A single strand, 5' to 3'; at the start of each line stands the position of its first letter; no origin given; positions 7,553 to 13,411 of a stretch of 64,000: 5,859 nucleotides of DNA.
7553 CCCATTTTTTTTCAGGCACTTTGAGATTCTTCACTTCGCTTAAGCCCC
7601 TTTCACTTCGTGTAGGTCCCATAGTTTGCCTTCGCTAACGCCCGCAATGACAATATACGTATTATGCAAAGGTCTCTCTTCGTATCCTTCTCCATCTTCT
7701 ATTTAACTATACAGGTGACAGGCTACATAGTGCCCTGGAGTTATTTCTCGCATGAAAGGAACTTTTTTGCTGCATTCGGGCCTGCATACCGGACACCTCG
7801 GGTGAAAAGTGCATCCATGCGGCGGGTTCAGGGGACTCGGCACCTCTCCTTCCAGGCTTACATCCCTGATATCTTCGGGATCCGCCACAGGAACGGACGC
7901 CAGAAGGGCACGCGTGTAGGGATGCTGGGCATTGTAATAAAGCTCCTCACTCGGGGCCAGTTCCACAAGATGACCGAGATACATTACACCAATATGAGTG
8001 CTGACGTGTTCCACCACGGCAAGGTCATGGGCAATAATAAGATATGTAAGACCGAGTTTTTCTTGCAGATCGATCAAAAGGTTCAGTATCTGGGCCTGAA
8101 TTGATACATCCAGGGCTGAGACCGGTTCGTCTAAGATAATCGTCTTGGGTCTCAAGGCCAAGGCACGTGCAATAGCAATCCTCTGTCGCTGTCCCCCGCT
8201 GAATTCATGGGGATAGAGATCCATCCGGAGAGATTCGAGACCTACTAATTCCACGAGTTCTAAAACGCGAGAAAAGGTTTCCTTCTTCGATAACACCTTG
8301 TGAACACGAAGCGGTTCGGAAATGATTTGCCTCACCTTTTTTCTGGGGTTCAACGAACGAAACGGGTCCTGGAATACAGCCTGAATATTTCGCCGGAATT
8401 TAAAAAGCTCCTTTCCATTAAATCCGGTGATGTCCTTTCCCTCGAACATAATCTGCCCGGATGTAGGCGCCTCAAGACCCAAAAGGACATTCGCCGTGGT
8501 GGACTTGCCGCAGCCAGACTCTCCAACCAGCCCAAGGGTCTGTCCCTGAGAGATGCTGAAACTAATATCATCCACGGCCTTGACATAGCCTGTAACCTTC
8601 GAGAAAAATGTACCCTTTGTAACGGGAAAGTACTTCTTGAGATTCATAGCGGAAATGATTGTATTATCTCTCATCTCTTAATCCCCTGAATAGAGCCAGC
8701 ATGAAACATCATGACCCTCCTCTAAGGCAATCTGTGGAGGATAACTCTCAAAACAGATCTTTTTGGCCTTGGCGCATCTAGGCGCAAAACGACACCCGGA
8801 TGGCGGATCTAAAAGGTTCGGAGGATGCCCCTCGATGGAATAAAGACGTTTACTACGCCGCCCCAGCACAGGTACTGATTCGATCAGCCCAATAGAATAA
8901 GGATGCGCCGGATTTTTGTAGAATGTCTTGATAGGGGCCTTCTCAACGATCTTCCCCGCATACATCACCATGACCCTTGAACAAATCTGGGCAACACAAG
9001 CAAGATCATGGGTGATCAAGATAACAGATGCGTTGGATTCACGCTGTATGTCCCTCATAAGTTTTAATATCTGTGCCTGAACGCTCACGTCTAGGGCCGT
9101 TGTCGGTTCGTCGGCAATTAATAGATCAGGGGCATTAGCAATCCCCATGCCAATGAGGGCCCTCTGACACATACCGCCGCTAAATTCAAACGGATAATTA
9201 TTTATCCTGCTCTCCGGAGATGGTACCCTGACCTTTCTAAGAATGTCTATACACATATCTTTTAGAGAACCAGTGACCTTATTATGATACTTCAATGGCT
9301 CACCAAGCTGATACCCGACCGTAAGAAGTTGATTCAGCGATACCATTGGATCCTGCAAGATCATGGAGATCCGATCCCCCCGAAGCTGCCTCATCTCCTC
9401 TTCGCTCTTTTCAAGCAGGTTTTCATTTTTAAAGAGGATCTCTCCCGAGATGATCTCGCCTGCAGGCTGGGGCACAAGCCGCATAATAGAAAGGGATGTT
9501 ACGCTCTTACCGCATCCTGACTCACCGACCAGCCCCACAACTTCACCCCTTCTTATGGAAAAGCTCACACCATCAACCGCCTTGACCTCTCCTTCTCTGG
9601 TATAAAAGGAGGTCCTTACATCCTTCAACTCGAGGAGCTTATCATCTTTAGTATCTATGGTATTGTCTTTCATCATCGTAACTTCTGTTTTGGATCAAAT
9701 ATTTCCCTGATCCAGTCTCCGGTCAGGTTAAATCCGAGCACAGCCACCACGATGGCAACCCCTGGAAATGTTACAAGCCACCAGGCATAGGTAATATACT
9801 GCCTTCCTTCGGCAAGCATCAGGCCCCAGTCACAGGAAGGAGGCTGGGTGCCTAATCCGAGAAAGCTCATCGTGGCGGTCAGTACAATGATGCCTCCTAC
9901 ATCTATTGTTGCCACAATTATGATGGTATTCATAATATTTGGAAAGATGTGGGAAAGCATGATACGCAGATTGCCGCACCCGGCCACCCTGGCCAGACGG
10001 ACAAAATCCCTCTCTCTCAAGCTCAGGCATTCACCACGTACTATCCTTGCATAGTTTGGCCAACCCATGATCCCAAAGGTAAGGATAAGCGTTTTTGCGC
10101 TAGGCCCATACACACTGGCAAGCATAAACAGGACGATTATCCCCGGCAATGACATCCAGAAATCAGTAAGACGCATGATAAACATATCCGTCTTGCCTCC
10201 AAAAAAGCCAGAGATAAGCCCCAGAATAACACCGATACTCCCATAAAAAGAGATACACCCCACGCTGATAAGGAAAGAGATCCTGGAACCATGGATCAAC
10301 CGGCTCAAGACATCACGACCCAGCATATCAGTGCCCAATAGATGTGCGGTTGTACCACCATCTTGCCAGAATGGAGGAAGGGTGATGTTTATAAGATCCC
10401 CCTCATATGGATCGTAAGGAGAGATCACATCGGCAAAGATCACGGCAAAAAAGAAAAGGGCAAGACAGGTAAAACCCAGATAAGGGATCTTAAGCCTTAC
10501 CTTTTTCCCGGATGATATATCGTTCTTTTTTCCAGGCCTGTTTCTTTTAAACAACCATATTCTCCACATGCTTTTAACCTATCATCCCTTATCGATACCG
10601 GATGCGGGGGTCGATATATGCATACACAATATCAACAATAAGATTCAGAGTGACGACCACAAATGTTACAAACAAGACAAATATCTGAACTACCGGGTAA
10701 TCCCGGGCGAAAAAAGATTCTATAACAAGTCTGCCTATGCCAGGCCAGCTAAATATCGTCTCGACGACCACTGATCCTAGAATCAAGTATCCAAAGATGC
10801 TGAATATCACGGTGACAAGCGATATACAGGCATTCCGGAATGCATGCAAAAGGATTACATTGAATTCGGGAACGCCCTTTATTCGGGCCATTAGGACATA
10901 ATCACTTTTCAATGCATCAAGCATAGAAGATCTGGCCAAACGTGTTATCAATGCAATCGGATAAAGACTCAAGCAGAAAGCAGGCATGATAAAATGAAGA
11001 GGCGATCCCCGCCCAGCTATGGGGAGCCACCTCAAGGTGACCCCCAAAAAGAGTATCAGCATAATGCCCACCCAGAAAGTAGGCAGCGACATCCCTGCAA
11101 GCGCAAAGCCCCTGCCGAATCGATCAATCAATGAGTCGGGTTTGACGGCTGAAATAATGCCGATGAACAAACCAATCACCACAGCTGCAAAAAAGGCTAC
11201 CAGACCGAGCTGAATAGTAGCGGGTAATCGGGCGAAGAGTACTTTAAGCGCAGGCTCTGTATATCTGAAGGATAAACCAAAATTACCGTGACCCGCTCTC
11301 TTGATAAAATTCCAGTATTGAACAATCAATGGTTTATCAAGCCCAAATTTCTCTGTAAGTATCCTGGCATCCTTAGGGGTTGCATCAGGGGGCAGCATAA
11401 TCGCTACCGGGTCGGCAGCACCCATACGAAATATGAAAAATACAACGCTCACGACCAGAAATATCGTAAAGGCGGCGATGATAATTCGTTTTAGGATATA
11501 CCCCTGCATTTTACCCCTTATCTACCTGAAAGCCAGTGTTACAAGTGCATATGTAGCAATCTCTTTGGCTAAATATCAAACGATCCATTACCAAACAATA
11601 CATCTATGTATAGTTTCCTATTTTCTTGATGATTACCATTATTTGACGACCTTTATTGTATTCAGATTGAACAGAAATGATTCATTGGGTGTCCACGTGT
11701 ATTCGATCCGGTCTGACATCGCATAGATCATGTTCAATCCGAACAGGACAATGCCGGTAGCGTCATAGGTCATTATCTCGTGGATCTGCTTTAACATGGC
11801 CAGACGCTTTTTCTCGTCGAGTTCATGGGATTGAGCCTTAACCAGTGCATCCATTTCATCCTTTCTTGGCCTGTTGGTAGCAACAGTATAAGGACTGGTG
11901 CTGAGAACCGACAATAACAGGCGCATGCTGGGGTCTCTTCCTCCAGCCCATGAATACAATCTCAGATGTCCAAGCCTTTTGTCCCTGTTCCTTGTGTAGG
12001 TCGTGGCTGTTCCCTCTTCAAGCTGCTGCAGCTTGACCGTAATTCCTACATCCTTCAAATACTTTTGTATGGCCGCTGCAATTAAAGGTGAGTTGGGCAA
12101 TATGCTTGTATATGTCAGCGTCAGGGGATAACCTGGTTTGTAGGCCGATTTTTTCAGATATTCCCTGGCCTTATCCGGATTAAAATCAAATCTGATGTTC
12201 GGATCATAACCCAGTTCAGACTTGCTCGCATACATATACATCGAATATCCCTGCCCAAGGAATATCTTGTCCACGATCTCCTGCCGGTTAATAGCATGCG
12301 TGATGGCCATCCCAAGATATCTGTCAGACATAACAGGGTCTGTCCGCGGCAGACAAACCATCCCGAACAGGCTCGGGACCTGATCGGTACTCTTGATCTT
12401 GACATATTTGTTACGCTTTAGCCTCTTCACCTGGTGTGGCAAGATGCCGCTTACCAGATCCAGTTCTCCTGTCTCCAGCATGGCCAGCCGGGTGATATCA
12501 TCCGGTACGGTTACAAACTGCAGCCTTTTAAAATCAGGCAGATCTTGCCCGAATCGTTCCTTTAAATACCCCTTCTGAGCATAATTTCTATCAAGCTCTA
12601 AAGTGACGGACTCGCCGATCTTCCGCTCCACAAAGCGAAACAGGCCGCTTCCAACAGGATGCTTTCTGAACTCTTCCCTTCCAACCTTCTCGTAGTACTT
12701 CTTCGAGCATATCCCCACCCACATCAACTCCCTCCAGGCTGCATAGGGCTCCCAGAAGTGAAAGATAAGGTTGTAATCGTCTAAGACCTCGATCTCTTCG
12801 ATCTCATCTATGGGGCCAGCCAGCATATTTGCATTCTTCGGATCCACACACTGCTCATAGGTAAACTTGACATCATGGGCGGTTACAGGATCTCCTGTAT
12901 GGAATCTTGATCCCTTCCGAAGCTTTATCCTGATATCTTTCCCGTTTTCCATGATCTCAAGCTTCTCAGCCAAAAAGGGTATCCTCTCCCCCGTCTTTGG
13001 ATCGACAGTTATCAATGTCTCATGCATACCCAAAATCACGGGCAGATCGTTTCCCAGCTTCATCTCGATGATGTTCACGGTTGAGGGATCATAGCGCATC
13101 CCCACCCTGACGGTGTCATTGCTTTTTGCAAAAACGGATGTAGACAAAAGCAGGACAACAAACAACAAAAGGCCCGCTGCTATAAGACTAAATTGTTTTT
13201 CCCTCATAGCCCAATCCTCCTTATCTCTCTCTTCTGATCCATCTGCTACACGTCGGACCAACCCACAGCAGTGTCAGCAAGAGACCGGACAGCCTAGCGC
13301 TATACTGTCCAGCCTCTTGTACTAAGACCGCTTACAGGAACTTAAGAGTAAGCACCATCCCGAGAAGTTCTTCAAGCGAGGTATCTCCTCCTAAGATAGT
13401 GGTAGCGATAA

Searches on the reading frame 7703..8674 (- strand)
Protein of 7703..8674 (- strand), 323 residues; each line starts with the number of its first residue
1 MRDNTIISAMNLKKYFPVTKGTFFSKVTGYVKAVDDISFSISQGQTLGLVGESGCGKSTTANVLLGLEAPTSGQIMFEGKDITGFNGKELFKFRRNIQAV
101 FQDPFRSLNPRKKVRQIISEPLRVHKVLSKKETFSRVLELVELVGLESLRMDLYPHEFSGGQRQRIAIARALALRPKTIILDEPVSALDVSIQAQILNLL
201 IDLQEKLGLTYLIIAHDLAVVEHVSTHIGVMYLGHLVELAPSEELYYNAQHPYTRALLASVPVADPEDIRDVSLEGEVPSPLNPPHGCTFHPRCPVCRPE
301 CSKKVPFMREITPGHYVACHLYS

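Call 41: search_protein_families(library=pfam, proteins=[window:7703-8674:-], max_evalue=0.000001)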
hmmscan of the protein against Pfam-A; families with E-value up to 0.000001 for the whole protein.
window:7703-8674:- (323 aa): 2 families
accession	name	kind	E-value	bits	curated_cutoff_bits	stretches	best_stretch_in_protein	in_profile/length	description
PF00005.33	ABC_tran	-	4.2e-37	128.2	25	1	35-185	2-136/137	ABC transporter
PF08352.17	oligo_HPY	-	5e-20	72.1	27.1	1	237-301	1-65/65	Oligopeptide/dipeptide transporter, C-terminal region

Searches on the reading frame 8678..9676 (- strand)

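Call 41: search_protein_families(library=pfam, proteins=[window:8678-9676:-], max_evalue=0.000001)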
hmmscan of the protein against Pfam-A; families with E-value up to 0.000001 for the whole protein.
window:8678-9676:- (332 aa): 2 families
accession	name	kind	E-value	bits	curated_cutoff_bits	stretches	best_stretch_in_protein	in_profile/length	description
PF00005.33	ABC_tran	-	1.3e-23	84.5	25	1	35-193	2-137/137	ABC transporter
PF08352.17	oligo_HPY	-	8.9e-21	74.5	27.1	1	244-308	1-65/65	Oligopeptide/dipeptide transporter, C-terminal region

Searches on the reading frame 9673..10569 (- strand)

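Call 41: search_protein_families(library=pfam, proteins=[window:9673-10569:-], max_evalue=0.000001)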
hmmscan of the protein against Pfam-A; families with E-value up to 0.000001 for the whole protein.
window:9673-10569:- (298 aa): 1 family
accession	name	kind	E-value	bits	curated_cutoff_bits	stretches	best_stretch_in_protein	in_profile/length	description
PF00528.27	BPD_transp_1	-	3e-32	112.3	26.4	1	113-295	1-182/184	Binding-protein-dependent transport system inner membrane component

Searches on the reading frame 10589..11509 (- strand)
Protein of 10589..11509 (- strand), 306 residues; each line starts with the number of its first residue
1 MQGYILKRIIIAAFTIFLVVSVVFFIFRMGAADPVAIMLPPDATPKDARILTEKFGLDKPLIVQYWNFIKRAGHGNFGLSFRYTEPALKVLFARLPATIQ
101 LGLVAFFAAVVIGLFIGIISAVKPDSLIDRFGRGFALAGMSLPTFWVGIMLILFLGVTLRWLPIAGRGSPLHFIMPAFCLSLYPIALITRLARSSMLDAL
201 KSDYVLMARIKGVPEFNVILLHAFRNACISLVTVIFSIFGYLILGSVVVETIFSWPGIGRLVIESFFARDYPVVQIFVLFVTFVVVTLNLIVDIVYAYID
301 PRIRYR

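Call 41: search_protein_families(library=pfam, proteins=[window:10589-11509:-], max_evalue=0.000001)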
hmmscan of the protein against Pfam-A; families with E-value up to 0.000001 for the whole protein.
window:10589-11509:- (306 aa): 2 families
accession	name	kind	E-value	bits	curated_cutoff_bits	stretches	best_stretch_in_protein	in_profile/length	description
PF00528.27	BPD_transp_1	-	2.2e-40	138.8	26.4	1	113-304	1-183/184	Binding-protein-dependent transport system inner membrane component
PF19300.4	BPD_transp_1_N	-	3.2e-12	47.1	23.8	1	1-101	1-113/114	Binding-prot-dependent transport system membrane comp, N-term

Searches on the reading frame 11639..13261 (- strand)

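Call 41: search_protein_families(library=pfam, proteins=[window:11639-13261:-], max_evalue=0.000001)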
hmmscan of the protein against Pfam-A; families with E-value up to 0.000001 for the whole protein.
window:11639-13261:- (540 aa): 1 family
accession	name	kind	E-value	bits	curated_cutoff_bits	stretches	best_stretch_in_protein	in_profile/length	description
PF00496.27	SBP_bac_5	-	2.7e-69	234.5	32.4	1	94-452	3-360/368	Bacterial extracellular solute-binding proteins, family 5 Middle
